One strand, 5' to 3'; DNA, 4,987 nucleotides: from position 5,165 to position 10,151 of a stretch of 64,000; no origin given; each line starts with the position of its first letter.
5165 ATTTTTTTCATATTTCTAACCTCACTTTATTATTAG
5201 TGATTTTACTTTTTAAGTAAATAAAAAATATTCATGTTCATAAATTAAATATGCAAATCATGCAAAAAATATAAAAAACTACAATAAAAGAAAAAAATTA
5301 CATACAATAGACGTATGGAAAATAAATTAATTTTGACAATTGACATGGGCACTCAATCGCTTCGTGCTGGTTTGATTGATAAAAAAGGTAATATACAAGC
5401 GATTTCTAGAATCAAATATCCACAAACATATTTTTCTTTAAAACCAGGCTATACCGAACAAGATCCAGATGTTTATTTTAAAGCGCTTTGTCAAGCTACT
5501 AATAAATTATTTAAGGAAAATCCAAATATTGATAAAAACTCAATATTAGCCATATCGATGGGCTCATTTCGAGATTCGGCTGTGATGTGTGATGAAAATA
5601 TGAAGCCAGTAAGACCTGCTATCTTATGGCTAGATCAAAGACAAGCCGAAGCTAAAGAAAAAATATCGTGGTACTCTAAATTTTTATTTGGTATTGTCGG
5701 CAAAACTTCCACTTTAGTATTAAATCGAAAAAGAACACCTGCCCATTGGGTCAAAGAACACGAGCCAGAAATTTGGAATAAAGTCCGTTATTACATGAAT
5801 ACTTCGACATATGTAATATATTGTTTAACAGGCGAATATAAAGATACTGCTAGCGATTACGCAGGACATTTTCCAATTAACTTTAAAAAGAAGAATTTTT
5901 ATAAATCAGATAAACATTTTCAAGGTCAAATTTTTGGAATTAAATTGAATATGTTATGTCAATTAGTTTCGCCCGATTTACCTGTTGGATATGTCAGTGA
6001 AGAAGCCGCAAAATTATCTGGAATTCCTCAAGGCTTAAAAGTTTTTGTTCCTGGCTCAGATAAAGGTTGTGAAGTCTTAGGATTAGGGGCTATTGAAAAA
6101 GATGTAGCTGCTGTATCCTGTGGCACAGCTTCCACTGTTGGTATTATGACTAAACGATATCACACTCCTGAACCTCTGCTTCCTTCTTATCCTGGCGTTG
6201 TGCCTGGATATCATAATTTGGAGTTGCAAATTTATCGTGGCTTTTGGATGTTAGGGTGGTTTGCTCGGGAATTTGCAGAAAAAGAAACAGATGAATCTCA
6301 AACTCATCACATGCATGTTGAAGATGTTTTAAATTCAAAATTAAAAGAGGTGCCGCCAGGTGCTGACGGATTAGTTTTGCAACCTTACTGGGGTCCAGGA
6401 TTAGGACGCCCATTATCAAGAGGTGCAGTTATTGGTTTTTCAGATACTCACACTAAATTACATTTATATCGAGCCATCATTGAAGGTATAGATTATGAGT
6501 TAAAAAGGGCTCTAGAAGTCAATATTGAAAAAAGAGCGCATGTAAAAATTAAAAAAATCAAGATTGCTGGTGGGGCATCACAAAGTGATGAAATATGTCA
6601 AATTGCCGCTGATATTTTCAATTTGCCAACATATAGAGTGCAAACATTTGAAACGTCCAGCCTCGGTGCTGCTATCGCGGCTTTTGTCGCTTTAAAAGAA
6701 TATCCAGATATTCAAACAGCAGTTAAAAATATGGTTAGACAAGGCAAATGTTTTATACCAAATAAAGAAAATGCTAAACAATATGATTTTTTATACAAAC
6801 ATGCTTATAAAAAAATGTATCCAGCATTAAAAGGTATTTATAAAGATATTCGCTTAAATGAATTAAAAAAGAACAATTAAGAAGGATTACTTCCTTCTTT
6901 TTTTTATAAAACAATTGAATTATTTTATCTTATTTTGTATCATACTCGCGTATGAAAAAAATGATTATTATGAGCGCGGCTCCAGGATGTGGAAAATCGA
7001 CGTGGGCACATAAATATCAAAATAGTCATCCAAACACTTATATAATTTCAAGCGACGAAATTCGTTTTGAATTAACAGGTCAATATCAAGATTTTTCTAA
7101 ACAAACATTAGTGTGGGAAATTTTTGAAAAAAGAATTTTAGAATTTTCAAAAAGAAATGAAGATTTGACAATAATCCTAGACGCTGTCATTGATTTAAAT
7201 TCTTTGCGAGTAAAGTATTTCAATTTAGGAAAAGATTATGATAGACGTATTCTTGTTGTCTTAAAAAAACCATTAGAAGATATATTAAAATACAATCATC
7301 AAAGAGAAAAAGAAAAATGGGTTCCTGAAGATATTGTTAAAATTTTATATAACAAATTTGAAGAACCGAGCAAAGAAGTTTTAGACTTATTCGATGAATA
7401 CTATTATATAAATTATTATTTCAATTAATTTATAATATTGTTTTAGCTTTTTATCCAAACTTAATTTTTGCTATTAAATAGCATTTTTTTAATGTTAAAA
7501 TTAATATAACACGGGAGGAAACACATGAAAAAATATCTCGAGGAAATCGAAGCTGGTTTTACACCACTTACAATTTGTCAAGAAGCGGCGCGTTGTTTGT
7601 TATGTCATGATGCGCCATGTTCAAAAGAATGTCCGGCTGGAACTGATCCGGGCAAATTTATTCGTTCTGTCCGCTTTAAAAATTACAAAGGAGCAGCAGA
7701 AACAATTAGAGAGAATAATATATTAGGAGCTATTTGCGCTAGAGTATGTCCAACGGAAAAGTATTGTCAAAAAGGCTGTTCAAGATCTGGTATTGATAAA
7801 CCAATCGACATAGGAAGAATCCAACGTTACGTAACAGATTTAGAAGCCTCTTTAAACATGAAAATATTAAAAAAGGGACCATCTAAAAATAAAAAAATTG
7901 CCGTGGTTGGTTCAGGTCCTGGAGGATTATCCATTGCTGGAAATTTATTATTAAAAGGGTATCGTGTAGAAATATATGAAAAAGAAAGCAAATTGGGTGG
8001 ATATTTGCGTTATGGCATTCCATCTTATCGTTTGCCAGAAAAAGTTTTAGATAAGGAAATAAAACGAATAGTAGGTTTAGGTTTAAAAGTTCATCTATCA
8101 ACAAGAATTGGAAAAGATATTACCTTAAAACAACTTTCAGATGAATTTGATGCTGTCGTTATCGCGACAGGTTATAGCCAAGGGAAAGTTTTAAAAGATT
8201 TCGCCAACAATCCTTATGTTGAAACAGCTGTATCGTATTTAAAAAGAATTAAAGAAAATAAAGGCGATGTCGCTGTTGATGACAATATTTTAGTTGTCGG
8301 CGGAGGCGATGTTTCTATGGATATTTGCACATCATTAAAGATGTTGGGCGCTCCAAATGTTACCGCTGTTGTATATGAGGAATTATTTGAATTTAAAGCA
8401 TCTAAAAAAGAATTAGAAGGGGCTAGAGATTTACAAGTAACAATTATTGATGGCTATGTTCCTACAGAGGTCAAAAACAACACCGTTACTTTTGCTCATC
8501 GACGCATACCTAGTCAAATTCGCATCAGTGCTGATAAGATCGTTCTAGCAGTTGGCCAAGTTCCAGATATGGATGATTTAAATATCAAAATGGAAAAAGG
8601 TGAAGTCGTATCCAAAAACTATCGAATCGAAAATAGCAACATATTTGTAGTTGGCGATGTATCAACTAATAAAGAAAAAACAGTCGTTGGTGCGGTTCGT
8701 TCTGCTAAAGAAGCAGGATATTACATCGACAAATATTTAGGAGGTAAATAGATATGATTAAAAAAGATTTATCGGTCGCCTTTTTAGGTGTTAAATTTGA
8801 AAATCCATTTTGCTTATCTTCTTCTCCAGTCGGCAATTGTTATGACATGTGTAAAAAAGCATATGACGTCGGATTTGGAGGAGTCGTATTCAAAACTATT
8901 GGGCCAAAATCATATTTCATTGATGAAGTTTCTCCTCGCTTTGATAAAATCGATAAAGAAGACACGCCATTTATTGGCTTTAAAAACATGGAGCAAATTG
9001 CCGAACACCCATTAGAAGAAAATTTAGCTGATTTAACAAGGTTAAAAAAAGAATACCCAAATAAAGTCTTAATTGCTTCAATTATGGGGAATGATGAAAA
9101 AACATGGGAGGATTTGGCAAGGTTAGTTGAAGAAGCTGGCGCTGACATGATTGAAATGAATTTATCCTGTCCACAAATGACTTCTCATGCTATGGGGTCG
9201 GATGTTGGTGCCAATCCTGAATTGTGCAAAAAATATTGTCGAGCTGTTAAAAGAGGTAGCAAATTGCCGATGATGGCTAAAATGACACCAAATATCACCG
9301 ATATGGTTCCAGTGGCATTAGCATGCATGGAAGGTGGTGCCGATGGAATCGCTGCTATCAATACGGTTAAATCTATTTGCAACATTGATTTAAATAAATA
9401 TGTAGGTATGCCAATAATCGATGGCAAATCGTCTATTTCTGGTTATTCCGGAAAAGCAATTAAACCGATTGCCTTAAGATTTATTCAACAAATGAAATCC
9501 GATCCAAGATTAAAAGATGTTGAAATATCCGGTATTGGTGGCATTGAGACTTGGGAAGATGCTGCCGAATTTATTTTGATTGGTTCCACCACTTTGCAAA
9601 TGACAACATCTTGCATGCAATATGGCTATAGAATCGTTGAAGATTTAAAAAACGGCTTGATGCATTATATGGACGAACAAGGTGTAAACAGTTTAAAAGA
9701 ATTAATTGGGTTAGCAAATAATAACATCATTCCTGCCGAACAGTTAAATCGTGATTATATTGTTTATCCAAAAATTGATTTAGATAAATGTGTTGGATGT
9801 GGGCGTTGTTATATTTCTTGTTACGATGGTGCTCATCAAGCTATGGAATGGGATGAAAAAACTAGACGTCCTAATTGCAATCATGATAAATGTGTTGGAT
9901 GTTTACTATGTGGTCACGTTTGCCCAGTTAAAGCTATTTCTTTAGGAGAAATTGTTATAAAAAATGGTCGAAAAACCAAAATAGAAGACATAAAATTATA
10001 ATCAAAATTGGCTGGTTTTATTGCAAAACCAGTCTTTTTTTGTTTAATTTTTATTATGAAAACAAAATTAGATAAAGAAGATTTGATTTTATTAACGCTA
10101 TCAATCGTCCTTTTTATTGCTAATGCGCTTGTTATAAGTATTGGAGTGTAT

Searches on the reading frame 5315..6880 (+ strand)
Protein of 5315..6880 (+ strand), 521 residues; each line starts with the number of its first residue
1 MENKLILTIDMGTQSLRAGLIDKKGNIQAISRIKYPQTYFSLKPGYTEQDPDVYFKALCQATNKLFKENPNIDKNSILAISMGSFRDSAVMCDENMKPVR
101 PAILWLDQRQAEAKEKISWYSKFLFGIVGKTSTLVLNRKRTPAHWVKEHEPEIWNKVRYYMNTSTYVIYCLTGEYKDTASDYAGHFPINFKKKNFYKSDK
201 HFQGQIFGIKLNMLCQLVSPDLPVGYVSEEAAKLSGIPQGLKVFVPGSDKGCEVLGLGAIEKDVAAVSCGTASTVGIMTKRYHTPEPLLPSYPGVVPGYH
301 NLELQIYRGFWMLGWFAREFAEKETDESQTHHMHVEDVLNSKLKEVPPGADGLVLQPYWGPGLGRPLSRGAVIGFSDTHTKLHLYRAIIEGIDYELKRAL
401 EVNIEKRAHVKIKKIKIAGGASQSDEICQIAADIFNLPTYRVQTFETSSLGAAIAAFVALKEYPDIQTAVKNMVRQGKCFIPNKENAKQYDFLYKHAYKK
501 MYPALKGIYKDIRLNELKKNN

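Call 48: search_protein_families(library=pfam, proteins=[window:5315-6880:+], max_evalue=0.00001)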
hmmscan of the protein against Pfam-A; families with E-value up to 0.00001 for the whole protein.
window:5315-6880:+ (521 aa): 2 families
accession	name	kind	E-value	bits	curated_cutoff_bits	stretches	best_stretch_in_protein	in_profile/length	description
PF00370.27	FGGY_N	-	2.5e-40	139.1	28.8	1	6-256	2-245/245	FGGY family of carbohydrate kinases, N-terminal domain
PF02782.22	FGGY_C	-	5.3e-27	95.3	27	1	265-459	1-197/198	FGGY family of carbohydrate kinases, C-terminal domain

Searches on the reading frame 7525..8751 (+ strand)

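Call 48: search_protein_families(library=pfam, proteins=[window:7525-8751:+], max_evalue=0.00001)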
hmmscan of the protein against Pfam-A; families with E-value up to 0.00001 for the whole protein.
window:7525-8751:+ (408 aa): 5 families
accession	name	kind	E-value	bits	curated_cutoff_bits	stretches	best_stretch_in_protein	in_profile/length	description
PF14691.11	Fer4_20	-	4e-32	110.8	25.8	1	3-108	3-109/113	Dihydroprymidine dehydrogenase domain II, 4Fe-4S cluster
PF07992.20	Pyr_redox_2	-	7.5e-24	85.1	26.1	1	124-394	2-291/291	Pyridine nucleotide-disulphide oxidoreductase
PF13450.12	NAD_binding_8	-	1e-06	29.3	21.9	1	127-162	1-36/68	NAD(P)-binding Rossmann-like domain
PF00070.33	Pyr_redox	-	1.6e-06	29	22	0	254-320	1-70/82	Pyridine nucleotide-disulphide oxidoreductase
PF13434.12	Lys_Orn_oxgnase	-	1.6e-06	27.9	21.3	0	327-397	139-203/339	L-lysine 6-monooxygenase/L-ornithine 5-monooxygenase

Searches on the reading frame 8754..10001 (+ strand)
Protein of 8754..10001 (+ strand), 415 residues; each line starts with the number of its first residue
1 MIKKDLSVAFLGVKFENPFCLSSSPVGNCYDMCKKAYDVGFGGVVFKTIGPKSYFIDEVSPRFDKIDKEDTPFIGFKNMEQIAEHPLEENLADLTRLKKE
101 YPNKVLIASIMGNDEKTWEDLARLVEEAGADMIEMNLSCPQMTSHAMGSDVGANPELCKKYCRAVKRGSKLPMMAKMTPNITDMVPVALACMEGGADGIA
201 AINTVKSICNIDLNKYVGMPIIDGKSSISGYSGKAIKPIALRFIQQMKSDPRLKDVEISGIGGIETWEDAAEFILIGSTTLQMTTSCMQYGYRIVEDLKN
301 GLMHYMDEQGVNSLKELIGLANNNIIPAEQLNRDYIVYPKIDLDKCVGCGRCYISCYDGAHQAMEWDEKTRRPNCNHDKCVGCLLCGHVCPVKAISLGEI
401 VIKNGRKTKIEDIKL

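Call 48: search_protein_families(library=pfam, proteins=[window:8754-10001:+], max_evalue=0.00001)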
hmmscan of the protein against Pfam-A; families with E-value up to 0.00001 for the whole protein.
window:8754-10001:+ (415 aa): 6 families
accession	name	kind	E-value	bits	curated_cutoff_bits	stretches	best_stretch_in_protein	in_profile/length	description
PF01180.27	DHO_dh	-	4.1e-39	135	27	1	6-306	2-291/291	Dihydroorotate dehydrogenase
PF14697.11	Fer4_21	-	2.7e-15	56.7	35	1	340-396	2-58/59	4Fe-4S dicluster domain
PF00037.32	Fer4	-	1.5e-08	34.5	21.1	0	376-396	4-24/24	4Fe-4S binding domain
PF12838.12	Fer4_7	-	1.9e-08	35.1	27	1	345-394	1-52/52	4Fe-4S dicluster domain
PF01207.24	Dus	-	8.2e-08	32.1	20.4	1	94-182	44-134/311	Dihydrouridine synthase (Dus)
PF12797.12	Fer4_2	-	7.4e-06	26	24.5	0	338-356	2-20/22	4Fe-4S binding domain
